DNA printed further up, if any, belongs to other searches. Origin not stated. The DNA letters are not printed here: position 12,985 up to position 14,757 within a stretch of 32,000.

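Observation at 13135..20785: Etf-coupled FAD-oxidase / SDR / FGGY-kinase / SurE operon: candidate uncharacterised anaerobic catabolic system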

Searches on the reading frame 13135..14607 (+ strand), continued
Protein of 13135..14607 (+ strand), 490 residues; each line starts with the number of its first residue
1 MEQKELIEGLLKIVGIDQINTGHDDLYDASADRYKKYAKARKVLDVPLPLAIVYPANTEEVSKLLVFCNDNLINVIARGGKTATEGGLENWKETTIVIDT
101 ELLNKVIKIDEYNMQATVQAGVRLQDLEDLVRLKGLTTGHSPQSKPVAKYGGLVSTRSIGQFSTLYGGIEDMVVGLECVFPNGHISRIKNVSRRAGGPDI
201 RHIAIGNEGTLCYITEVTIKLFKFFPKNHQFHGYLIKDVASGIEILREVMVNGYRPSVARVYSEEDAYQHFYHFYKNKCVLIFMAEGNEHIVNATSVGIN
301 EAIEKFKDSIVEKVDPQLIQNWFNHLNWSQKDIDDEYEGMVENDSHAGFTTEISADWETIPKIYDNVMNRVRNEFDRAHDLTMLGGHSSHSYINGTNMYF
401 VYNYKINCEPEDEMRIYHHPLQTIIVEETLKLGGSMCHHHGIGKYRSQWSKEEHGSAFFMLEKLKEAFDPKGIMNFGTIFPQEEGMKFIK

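Call 28: get_annotated_region(hit=H1, flank=10000)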
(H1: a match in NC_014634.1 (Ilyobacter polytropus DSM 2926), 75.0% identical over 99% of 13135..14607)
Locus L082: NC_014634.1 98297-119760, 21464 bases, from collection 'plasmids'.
description: Ilyobacter polytropus DSM 2926 plasmid pILYOP02, complete sequence
organism: Ilyobacter polytropus DSM 2926 (NCBI taxid 572544)
taxonomy: Bacteria; Fusobacteriota; Fusobacteriia; Fusobacteriales; Fusobacteriaceae; Ilyobacter; Ilyobacter polytropus; Ilyobacter polytropus DSM 2926
host: -; source: marine mud; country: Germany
typing (MOB-suite, as given by PLSDB): conjugative; replicon rep_cluster_1748; relaxase MOBQ; mating-pair formation MPF_T
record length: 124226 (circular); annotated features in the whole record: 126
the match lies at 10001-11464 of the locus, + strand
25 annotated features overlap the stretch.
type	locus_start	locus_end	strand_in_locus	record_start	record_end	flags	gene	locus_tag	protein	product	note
CDS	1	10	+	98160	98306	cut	-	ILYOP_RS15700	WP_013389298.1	lmo0937 family membrane protein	-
CDS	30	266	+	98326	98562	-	-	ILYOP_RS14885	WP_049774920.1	YtxH domain-containing protein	-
CDS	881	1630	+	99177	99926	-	-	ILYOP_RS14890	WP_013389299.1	recombinase family protein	GO:0006310 - DNA recombination [Evidence IEA]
CDS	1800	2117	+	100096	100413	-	-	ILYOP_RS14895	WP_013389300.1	nucleotidyltransferase domain-containing protein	-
CDS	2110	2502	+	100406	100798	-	-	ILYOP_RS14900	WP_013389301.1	HEPN domain-containing protein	-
CDS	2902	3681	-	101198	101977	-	-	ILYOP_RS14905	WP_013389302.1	enoyl-CoA hydratase-related protein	-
CDS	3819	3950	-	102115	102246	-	-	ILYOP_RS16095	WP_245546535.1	hypothetical protein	-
CDS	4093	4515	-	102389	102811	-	-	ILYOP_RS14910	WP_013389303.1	MarR family transcriptional regulator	-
CDS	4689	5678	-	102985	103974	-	-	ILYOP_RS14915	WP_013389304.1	YhdH/YhfP family quinone oxidoreductase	-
CDS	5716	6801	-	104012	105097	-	-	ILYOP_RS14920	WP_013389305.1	NADH:flavin oxidoreductase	-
CDS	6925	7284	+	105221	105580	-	-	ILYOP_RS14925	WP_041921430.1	glutamate mutase L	-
CDS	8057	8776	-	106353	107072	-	-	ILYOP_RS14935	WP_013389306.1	SIS domain-containing protein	GO:1901135 - carbohydrate derivative metabolic process [Evidence IEA]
CDS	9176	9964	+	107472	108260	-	-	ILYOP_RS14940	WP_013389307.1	SDR family oxidoreductase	-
CDS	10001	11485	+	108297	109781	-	-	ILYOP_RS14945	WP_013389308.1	FAD-binding oxidoreductase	-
CDS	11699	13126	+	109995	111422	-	-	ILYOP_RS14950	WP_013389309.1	FGGY-family carbohydrate kinase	GO:0005975 - carbohydrate metabolic process [Evidence IEA]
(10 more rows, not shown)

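Call 36: get_annotated_region(hit=H3, flank=9000)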
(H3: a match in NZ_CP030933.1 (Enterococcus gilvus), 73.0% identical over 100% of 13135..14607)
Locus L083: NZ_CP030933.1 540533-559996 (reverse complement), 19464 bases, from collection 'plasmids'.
description: Enterococcus gilvus strain CR1 plasmid pCR1A, complete sequence
organism: Enterococcus gilvus (NCBI taxid 160453)
taxonomy: Bacteria; Bacillota; Bacilli; Lactobacillales; Enterococcaceae; Enterococcus; Enterococcus gilvus
host: -; source: cow,milk,milk; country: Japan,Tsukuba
typing (MOB-suite, as given by PLSDB): non-mobilizable
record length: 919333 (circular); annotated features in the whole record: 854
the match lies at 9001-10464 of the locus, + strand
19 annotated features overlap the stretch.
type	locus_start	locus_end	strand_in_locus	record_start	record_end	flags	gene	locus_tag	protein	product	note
CDS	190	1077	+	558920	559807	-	-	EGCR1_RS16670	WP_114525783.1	diacylglycerol kinase family protein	-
CDS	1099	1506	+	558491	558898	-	-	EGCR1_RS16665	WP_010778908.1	pyridoxamine 5'-phosphate oxidase family protein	GO:0008615 - pyridoxine biosynthetic process [Evidence IEA]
CDS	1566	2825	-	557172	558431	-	-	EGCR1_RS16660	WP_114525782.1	MFS transporter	GO:0055085 - transmembrane transport [Evidence IEA]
CDS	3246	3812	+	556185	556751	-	-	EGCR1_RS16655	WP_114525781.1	glycerol-3-phosphate responsive antiterminator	-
CDS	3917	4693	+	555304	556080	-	-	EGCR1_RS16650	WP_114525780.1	SDR family NAD(P)-dependent oxidoreductase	-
CDS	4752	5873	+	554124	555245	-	-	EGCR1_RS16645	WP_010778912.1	ABC transporter ATP-binding protein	-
CDS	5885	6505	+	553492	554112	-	-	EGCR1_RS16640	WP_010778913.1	ABC transporter permease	-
CDS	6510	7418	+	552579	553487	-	-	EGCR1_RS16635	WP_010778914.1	osmoprotectant ABC transporter substrate-binding protein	-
CDS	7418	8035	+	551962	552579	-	-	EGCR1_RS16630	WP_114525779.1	ABC transporter permease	-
CDS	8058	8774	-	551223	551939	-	-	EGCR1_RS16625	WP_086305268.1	MurR/RpiR family transcriptional regulator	-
CDS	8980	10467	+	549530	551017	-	-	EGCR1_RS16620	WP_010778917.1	FAD-binding oxidoreductase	-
CDS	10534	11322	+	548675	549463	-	-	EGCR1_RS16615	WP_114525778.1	electron transfer flavoprotein subunit beta/FixA family protein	-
CDS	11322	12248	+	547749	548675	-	-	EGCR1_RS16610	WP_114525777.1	electron transfer flavoprotein subunit alpha/FixB family protein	-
CDS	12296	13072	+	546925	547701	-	-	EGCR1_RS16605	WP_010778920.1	SDR family oxidoreductase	-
CDS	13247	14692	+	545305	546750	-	-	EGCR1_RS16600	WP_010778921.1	FGGY family carbohydrate kinase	GO:0005975 - carbohydrate metabolic process [Evidence IEA]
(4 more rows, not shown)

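Call 37: get_annotated_region(hit=H10, flank=9000)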
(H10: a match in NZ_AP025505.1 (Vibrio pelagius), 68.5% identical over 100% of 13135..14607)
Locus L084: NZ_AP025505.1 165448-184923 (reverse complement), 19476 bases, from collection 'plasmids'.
description: Vibrio pelagius strain ATCC 25916 plasmid pATCC25916, complete sequence
organism: Vibrio pelagius (NCBI taxid 28169)
taxonomy: Bacteria; Pseudomonadota; Gammaproteobacteria; Vibrionales; Vibrionaceae; Vibrio; Vibrio pelagius
host: -; source: -; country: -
typing (MOB-suite, as given by PLSDB): non-mobilizable
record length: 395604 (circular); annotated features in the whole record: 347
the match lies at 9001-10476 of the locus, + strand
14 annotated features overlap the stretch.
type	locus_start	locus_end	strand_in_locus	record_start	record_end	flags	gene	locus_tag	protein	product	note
CDS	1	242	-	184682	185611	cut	-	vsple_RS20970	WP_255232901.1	sugar kinase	-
CDS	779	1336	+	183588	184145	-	ahpC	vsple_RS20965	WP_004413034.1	alkyl hydroperoxide reductase subunit C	GO:0006979 - response to oxidative stress [Evidence IEA]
CDS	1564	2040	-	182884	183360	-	-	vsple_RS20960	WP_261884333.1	peroxiredoxin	-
CDS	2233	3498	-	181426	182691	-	-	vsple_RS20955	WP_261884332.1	flagellin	GO:0071973 - bacterial-type flagellum-dependent cell motility [Evidence IEA]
CDS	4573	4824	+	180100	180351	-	-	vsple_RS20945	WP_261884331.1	hypothetical protein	-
CDS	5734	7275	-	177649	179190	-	-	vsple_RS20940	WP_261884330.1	BCCT family transporter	GO:0071705 - nitrogen compound transport [Evidence IEA]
CDS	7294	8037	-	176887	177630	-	-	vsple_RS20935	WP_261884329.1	hypothetical protein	-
CDS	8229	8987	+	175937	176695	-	-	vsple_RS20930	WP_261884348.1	SDR family NAD(P)-dependent oxidoreductase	-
CDS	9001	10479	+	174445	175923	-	-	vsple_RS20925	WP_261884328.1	FAD-binding oxidoreductase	-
CDS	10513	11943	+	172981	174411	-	-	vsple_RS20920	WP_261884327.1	FGGY-family carbohydrate kinase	GO:0005975 - carbohydrate metabolic process [Evidence IEA]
CDS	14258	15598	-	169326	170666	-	-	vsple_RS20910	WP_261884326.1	lyase family protein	-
CDS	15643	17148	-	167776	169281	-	-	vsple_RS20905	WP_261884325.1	aldehyde dehydrogenase family protein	-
CDS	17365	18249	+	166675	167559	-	-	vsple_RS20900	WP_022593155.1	LysR family transcriptional regulator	GO:0006355 - regulation of DNA-templated transcription [Evidence IEA]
CDS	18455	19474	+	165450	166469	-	-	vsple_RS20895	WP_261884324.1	aldo/keto reductase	-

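Call 38: get_annotated_region(hit=H11, flank=9000)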
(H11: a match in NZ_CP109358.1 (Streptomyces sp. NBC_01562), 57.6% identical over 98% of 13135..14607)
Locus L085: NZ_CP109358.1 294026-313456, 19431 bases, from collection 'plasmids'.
description: Streptomyces sp. NBC_01562 plasmid unnamed2, complete sequence
organism: Streptomyces sp. NBC_01562 (NCBI taxid 2975879)
taxonomy: Bacteria; Actinomycetota; Actinomycetes; Kitasatosporales; Streptomycetaceae; Streptomyces; Streptomyces sp. NBC 01562
host: -; source: -; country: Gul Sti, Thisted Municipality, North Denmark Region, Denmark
typing (MOB-suite, as given by PLSDB): mobilizable; relaxase MOBP,MOBP
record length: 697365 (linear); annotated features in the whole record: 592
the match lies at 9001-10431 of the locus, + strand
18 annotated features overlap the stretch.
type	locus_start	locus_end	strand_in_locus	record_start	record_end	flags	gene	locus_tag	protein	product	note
CDS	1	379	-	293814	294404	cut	-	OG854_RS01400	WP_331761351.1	hypothetical protein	-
CDS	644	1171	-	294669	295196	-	-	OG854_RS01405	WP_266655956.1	SMI1/KNR4 family protein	-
CDS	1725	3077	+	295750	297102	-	-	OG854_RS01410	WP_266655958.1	MFS transporter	GO:0055085 - transmembrane transport [Evidence IEA]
CDS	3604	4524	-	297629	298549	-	-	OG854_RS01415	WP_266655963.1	NAD(P)-dependent oxidoreductase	-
CDS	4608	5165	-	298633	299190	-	fae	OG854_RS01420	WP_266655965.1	formaldehyde-activating enzyme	GO:0016051 - carbohydrate biosynthetic process [Evidence IEA]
CDS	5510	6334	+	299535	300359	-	-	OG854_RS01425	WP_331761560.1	IclR family transcriptional regulator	GO:0006355 - regulation of DNA-templated transcription [Evidence IEA]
CDS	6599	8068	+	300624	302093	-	-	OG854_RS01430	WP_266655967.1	NAD-dependent succinate-semialdehyde dehydrogenase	-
CDS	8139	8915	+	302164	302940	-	-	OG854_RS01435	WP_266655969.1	SDR family NAD(P)-dependent oxidoreductase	-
CDS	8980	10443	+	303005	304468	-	-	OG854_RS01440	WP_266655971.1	FAD-binding oxidoreductase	-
CDS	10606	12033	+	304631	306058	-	-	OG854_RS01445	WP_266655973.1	FGGY-family carbohydrate kinase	GO:0005975 - carbohydrate metabolic process [Evidence IEA]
CDS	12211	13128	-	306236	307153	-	-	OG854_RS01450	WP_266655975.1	IS701 family transposase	-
CDS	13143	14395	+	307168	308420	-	-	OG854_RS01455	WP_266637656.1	IS3 family transposase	-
CDS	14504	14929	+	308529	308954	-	-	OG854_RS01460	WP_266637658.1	hypothetical protein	-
CDS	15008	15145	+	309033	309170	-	-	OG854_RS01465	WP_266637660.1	DUF6192 family protein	-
CDS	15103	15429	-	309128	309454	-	-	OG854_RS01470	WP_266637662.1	DUF6192 family protein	-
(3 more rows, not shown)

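Call 39: get_annotated_region(hit=H2, flank=9000)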
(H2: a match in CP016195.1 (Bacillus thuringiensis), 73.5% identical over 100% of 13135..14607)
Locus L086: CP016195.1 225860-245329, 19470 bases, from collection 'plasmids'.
description: Bacillus thuringiensis serovar coreanensis strain ST7 plasmid pST7-1, complete sequence
organism: Bacillus thuringiensis (NCBI taxid 180843)
taxonomy: Bacteria; Bacillota; Bacilli; Bacillales; Bacillaceae; Bacillus; Bacillus thuringiensis
host: -; source: organism,soil sample; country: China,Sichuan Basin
typing (MOB-suite, as given by PLSDB): non-mobilizable; replicon rep_cluster_1721,rep_cluster_1869
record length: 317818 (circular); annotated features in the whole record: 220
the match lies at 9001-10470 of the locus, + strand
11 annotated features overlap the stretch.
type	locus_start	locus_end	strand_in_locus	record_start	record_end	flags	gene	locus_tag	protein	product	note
CDS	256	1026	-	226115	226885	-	-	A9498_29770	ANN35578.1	YibE/F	-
CDS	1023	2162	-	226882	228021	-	-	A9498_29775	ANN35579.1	yibE/F-like family protein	-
CDS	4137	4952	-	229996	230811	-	-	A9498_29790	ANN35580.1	peptidoglycan-N-acetylglucosamine deacetylase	-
CDS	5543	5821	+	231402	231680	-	-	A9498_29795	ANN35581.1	AbrB family transcriptional regulator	-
CDS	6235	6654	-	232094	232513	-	-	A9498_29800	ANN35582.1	CBS domain-containing protein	-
CDS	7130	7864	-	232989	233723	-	-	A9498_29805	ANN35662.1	hypothetical protein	-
CDS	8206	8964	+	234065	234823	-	-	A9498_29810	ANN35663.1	oxidoreductase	-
CDS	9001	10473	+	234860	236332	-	-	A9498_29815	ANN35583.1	FAD-linked oxidoreductase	-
CDS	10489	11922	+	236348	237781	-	-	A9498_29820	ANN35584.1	sugar kinase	-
CDS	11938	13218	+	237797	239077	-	-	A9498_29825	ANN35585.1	MFS transporter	-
CDS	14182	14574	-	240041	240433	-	-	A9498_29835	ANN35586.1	hypothetical protein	-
